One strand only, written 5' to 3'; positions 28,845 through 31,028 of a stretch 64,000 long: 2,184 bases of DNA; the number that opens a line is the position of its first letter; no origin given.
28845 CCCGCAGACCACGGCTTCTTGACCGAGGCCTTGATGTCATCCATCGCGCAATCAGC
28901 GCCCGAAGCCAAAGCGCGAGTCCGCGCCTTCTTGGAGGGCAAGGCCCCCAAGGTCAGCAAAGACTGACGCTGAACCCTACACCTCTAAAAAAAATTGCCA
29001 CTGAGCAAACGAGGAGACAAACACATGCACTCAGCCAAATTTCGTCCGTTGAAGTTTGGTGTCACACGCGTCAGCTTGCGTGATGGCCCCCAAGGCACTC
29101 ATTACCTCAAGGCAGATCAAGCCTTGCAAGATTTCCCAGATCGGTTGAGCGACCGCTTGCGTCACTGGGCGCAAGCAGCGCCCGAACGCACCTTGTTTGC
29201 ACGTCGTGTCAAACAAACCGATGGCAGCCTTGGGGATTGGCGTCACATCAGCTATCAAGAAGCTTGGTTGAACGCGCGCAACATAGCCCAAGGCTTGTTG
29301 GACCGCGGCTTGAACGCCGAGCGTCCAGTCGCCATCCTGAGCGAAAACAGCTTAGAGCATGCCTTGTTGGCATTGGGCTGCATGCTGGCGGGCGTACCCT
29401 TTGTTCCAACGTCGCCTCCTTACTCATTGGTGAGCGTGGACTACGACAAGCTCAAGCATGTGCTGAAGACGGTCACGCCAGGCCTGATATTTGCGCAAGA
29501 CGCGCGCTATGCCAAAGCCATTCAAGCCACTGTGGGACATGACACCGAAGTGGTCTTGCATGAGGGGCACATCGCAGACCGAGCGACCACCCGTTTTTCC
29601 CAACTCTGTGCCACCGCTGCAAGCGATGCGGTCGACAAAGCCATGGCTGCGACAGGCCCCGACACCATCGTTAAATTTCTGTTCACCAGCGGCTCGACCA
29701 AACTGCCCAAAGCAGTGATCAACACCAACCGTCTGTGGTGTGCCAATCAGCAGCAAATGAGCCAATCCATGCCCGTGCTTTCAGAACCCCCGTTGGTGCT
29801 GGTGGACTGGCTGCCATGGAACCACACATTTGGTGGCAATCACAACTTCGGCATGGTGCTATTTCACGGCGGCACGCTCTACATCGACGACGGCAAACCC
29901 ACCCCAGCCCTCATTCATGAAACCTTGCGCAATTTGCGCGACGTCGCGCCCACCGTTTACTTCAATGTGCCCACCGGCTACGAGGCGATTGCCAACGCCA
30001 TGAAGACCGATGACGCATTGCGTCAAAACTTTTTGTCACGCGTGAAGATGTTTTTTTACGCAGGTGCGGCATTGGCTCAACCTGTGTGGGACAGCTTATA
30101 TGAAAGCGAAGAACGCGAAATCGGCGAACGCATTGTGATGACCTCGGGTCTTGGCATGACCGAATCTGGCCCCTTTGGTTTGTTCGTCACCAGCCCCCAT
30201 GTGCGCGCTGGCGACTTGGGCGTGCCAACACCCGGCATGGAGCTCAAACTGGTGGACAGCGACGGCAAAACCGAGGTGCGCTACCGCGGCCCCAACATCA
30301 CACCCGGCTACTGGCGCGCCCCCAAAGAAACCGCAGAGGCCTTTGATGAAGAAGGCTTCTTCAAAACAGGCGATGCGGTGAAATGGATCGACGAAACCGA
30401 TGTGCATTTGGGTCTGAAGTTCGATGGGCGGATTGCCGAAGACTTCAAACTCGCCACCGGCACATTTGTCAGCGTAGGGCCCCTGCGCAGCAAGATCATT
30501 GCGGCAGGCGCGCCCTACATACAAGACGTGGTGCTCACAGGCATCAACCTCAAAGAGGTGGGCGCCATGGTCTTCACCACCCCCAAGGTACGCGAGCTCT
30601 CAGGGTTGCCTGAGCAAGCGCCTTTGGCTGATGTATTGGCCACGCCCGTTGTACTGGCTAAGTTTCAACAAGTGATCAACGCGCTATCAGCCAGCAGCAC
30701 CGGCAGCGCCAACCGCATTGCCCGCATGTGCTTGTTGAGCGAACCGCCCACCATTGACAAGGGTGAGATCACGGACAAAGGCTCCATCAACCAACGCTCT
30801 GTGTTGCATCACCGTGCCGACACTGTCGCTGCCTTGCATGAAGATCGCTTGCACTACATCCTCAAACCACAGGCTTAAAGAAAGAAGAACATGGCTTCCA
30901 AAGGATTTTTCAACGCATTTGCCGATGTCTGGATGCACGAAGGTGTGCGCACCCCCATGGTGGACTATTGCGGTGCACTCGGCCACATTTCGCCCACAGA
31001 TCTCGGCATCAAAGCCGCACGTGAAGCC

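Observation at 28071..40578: Phenylpropanoid operon that pairs CouAB with a full beta-oxidation set, next to a box pathway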

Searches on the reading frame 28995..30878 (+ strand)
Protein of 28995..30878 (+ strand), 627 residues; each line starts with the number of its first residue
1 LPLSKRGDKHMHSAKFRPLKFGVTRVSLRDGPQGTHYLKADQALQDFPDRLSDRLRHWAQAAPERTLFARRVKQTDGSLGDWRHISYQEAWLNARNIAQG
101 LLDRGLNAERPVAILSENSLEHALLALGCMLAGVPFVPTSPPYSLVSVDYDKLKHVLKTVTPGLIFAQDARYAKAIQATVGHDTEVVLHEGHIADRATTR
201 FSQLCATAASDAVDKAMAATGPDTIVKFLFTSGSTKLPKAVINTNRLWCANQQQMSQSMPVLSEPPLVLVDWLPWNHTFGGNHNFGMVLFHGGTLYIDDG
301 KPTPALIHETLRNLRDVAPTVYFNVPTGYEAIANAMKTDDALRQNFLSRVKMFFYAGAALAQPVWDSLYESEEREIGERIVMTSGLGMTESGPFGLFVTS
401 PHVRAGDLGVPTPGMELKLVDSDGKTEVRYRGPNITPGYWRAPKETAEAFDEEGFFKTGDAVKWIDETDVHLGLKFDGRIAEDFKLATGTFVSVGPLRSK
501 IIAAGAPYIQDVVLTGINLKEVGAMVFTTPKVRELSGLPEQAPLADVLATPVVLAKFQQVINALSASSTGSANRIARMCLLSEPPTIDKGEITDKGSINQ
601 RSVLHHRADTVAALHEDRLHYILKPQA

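Call 3: search_protein_families(library=ncbifam, proteins=[window:28995-30878:+])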
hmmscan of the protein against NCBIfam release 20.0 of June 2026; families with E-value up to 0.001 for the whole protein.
window:28995-30878:+ (627 aa): 76 families (the best 25 are shown)
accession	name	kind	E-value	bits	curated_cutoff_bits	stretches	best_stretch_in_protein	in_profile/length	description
NF009232.0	PRK12582.1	subfamily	3.5e-214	712.6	777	1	7-617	7-615/624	acyl-CoA synthetase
NF004837.0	PRK06187.1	subfamily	1e-32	113.1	476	1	45-463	4-409/531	long-chain-fatty-acid--CoA ligase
NF005702.0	PRK07514.1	subfamily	3.3e-32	111.5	558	1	80-471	25-395/506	malonyl-CoA synthase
NF006572.0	PRK09088.1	equivalog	1.2e-29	103.3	696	1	94-464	38-376/491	acyl-CoA synthetase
NF005801.1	PRK07656.1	equivalog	9.8e-28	97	657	1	69-482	11-405/500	FadD3 family acyl-CoA ligase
NF005858.0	PRK07787.1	subfamily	2.2e-27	95.6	575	1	93-526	35-417/471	acyl-CoA synthetase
NF006182.0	PRK08316.1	subfamily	3.4e-26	91.8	663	1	83-463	35-404/523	fatty acyl-CoA synthetase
TIGR02262.1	benz_CoA_lig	subfamily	6.2e-25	87.9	375.25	1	81-495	27-420/508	benzoate-CoA ligase family protein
NF004114.0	PRK05605.1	equivalog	3.3e-24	85.1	766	1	196-526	193-512/575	long-chain-fatty-acid--CoA ligase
NF041592.1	carboxyl_red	equivalog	4.4e-23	80.9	1300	1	75-516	68-529/1160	carboxylic acid reductase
TIGR01733.1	AA-adenyl-dom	subfamily_domain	1.4e-22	80.1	317.4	1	86-485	1-383/409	amino acid adenylation domain-containing protein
NF038343.1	ligase_FadD11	exception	7.4e-21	74.2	950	2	397-578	369-538/585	fatty acid--CoA ligase FadD11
TIGR01923.1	menE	equivalog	8.1e-21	74.4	330.15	1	86-470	1-342/442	o-succinylbenzoate--CoA ligase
NF004229.0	PRK05677.1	subfamily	3.1e-20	72.1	879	1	199-461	185-440/563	long-chain-fatty-acid--CoA ligase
NF052269.1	Staph_lig_FadD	equivalog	2.1e-19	69.3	650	1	85-471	28-388/499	long-chain-fatty-acid--CoA ligase FadD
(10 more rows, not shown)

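Call 4: search_protein_families(library=pfam, proteins=[window:28995-30878:+])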
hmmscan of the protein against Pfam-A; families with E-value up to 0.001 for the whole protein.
window:28995-30878:+ (627 aa): 1 family
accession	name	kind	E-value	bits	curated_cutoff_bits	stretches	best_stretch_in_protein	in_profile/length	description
PF00501.34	AMP-binding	-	8.2e-51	173.4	29.9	1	56-440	2-384/384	AMP-binding enzyme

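Call 26: search_dna_similar(query=window:28995-30878:+, collection=plasmids, mode=protein, max_evalue=1e-50, max_rows=30)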
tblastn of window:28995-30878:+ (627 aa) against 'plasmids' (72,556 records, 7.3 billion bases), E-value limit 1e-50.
Records with a match: 180; places in all: 181; records where one place covers at least 80% of the query: 178.
Best place of each record, by identity: <60% 180.
By first word of the organism name: Ralstonia 133; Burkholderia 13; Aminobacter 9; Phaeobacter 4; Caballeronia 3; Paraburkholderia 2; Rhizobium 2; Variovorax 2; Sinorhizobium 2; Cupriavidus 2; and 8 more.
By predicted mobility (MOB-suite, as given by PLSDB): mobilizable 108; non-mobilizable 65; conjugative 7.
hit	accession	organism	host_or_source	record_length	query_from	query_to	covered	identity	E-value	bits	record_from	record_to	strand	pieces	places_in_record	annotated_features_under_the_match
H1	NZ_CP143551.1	Burkholderia multivorans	Homo sapiens,bronchoalveolar lavage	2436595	2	611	97%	51.2%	0e+0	593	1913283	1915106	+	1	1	none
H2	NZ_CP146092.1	Ralstonia sp. RRA.1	-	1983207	37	617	93%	53.4%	0e+0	611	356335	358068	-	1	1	none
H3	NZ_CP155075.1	Paraburkholderia sp. PREW-6R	single cell,Phlox subulata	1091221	15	625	97%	50.3%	0e+0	578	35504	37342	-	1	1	none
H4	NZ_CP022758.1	Ralstonia solanacearum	Solanum tuberosum,single cell,Potato ...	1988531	10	618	97%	49.5%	0e+0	607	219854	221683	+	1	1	none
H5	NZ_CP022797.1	Ralstonia solanacearum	Solanum tuberosum,single cell,Potato ...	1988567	10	618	97%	49.5%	0e+0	607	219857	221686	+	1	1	none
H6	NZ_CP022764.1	Ralstonia solanacearum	Solanum tuberosum,single cell,Potato ...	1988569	10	618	97%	49.5%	0e+0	607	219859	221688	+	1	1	none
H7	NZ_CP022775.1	Ralstonia solanacearum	Solanum tuberosum,single cell,Potato ...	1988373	10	618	97%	49.5%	0e+0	607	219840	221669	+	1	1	none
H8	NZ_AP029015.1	Ralstonia pseudosolanacearum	-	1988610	10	618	97%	49.5%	0e+0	607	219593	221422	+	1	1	none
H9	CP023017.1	Ralstonia solanacearum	Solanum tuberosum,single cell,Potato ...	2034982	10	618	97%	49.4%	0e+0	605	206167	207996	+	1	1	feruloyl-CoA synthase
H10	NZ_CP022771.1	Ralstonia solanacearum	Solanum tuberosum,single cell,Potato ...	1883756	10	615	97%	49.6%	0e+0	607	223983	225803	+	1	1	none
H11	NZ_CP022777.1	Ralstonia solanacearum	Solanum tuberosum,single cell,Potato ...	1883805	10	615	97%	49.6%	0e+0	607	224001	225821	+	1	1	none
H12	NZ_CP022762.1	Ralstonia solanacearum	Solanum tuberosum,single cell,Potato ...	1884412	10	615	97%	49.6%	0e+0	607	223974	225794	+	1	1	none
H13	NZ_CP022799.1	Ralstonia solanacearum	Solanum tuberosum,single cell,Potato ...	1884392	10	615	97%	49.6%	0e+0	607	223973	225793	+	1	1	none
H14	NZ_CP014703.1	Ralstonia solanacearum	Solanum tuberosum,cell culture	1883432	10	615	97%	49.6%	0e+0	607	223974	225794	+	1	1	none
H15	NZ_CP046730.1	Ralstonia syzygii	tobacco,cell culture,leaf veins ...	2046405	10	615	97%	49.6%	0e+0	606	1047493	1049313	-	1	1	none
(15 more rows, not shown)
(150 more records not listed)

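Call 28: get_annotated_region(hit=H9, flank=12000)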
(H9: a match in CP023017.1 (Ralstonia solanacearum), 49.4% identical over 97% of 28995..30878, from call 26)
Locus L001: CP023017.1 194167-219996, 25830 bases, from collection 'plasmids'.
description: Ralstonia solanacearum strain SL3022 plasmid unnamed, complete sequence
organism: Ralstonia solanacearum (NCBI taxid 305)
taxonomy: Bacteria; Pseudomonadota; Betaproteobacteria; Burkholderiales; Burkholderiaceae; Ralstonia; Ralstonia solanacearum
host: -; source: Solanum tuberosum,single cell,Potato bacterial wilt; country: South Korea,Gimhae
typing (MOB-suite, as given by PLSDB): non-mobilizable
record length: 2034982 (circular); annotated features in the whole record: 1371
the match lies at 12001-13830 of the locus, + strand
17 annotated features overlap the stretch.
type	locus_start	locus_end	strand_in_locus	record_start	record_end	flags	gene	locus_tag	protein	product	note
CDS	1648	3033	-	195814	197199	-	-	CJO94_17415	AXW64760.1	hypothetical protein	-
CDS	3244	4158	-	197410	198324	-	-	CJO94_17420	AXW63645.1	LysR family transcriptional regulator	-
CDS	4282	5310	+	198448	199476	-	-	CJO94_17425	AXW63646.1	Rieske (2Fe-2S) protein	-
CDS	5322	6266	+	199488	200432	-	-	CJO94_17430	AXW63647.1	oxidoreductase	-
CDS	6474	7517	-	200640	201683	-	-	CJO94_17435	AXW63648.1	DNA-binding protein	-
CDS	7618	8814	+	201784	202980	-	-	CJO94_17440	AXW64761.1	phytanoyl-CoA dioxygenase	-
CDS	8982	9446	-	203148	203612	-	-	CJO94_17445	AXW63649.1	MarR family transcriptional regulator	-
CDS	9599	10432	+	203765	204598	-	-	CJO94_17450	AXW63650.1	p-hydroxycinnamoyl CoA hydratase/lyase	-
CDS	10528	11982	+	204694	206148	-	-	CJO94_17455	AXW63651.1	salicylaldehyde dehydrogenase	-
CDS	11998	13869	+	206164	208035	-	-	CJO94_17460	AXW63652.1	feruloyl-CoA synthase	-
CDS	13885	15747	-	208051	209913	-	-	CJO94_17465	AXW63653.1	sigma-54-dependent Fis family transcriptional regulator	-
CDS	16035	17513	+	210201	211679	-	-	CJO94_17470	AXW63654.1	benzaldehyde dehydrogenase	-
CDS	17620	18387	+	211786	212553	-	-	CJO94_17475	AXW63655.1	3-alpha-hydroxysteroid dehydrogenase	-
CDS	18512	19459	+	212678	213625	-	-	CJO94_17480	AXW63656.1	phenol degradation protein meta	-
CDS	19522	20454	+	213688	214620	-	-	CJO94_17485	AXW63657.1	esterase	-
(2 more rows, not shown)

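Call 29: search_protein_representatives(protein=window:28995-30878:+)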
Query: 627 residues. Proteins with E-value up to 0.001 (for the whole library): 27417; up to 1e-10: 6762; up to 1e-30: 1165. The best 150 are listed.
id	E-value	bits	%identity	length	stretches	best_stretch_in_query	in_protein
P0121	3.3e-231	785.4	60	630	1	16-625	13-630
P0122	3.4e-215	732.5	83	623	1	210-602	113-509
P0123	3.2e-208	709.5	74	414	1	217-626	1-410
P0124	3.9e-195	666.2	53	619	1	13-616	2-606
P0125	6.4e-180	616.0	79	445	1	259-589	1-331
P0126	6.6e-179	612.6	48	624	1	13-615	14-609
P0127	7.2e-177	605.9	47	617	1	15-618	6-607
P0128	1.1e-173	595.4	50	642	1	19-625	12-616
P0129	2.2e-172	591.1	48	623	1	13-615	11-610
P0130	2.3e-171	587.7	50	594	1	38-616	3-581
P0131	6.3e-169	579.7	59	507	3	268-519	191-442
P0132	6.5e-167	573.0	48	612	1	33-615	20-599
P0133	5.0e-164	563.5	47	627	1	12-616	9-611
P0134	1.1e-163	562.4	45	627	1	31-620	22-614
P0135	2.3e-163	561.3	46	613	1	13-618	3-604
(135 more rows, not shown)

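Call 79: find_encoding_contigs(protein=P0121, flank=9000, max_places=3)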
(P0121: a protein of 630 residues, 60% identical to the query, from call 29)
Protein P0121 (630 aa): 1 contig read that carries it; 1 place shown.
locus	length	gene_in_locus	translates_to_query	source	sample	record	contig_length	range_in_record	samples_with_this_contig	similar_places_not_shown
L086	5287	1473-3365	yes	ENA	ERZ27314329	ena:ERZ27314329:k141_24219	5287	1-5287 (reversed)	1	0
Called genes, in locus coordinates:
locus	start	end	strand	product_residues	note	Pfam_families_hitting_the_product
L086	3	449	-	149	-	?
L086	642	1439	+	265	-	PF00378:ECH_1, PF16113:ECH_2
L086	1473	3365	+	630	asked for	PF00501:AMP-binding, PF23562:AMP-binding_C_3 (weak)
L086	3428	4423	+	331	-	PF03401:TctC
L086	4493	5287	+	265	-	?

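Call 80: find_encoding_contigs(protein=P0124, flank=9000, max_places=3)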
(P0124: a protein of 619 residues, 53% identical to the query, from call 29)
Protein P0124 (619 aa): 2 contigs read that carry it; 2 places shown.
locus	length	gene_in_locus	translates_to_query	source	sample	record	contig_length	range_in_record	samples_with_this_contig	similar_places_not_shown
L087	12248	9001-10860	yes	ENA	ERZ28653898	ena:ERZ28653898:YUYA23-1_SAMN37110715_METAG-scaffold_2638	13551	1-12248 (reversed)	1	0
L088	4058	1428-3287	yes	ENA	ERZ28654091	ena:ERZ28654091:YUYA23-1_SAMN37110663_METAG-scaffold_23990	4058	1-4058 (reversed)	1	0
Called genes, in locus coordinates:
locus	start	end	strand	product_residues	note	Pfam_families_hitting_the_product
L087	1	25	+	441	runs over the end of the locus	?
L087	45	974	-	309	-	-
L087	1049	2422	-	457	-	PF00206:Lyase_1, PF08328:ASL_C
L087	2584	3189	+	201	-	PF02798:GST_N, PF13417:GST_N_3, PF13409:GST_N_2, PF13410:GST_C_2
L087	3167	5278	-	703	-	PF09826:Beta_propel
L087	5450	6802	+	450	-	PF20510:HgmA_N, PF04209:HgmA_C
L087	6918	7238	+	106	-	PF07978:NIPSNAP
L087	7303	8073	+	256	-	PF00596:Aldolase_II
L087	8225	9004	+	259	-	PF00378:ECH_1, PF16113:ECH_2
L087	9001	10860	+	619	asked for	PF00501:AMP-binding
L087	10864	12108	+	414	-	PF00108:Thiolase_N, PF02803:Thiolase_C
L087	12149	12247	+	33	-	?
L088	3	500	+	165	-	?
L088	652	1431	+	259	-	PF00378:ECH_1, PF16113:ECH_2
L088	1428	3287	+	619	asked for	PF00501:AMP-binding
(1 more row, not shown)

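Call 81: find_encoding_contigs(protein=P0126, flank=9000, max_places=1)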
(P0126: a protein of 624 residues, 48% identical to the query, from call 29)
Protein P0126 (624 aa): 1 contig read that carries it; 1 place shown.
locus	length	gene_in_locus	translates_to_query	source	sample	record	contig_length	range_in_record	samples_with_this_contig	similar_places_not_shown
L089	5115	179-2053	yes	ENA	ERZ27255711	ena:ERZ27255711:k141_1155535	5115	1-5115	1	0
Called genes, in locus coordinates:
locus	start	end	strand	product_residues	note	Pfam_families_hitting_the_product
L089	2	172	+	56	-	?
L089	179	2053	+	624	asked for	PF00501:AMP-binding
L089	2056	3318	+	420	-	PF00108:Thiolase_N, PF02803:Thiolase_C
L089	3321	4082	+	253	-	PF00106:adh_short, PF08659:KR, PF13561:adh_short_C2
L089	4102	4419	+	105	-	PF13279:4HBT_2, PF03061:4HBT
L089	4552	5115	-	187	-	?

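Call 82: find_encoding_contigs(protein=P0127, flank=9000, max_places=1)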
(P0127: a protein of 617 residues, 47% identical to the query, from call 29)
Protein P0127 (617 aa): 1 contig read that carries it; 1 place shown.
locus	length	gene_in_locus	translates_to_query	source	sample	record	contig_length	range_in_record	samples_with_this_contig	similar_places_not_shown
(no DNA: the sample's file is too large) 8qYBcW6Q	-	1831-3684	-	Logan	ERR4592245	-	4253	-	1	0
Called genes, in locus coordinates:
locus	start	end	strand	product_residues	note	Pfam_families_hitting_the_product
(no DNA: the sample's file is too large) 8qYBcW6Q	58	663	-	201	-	PF00440:TetR_N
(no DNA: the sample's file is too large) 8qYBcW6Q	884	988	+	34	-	-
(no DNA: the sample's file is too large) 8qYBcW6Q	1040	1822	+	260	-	PF00378:ECH_1, PF16113:ECH_2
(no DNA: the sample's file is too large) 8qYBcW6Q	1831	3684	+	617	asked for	PF00501:AMP-binding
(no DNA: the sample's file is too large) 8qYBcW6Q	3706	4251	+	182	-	?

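Call 83: find_encoding_contigs(protein=P0128, flank=9000, max_places=1)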
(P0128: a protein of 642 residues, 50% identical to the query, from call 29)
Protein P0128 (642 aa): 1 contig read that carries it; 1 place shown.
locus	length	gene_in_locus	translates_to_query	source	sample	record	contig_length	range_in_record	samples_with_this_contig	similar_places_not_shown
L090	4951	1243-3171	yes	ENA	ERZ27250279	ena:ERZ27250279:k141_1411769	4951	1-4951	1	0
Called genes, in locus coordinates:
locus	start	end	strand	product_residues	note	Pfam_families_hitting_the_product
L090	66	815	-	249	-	PF01464:SLT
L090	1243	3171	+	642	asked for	PF00501:AMP-binding, PF23562:AMP-binding_C_3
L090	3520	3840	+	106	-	PF03472:Autoind_bind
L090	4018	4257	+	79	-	-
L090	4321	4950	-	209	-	?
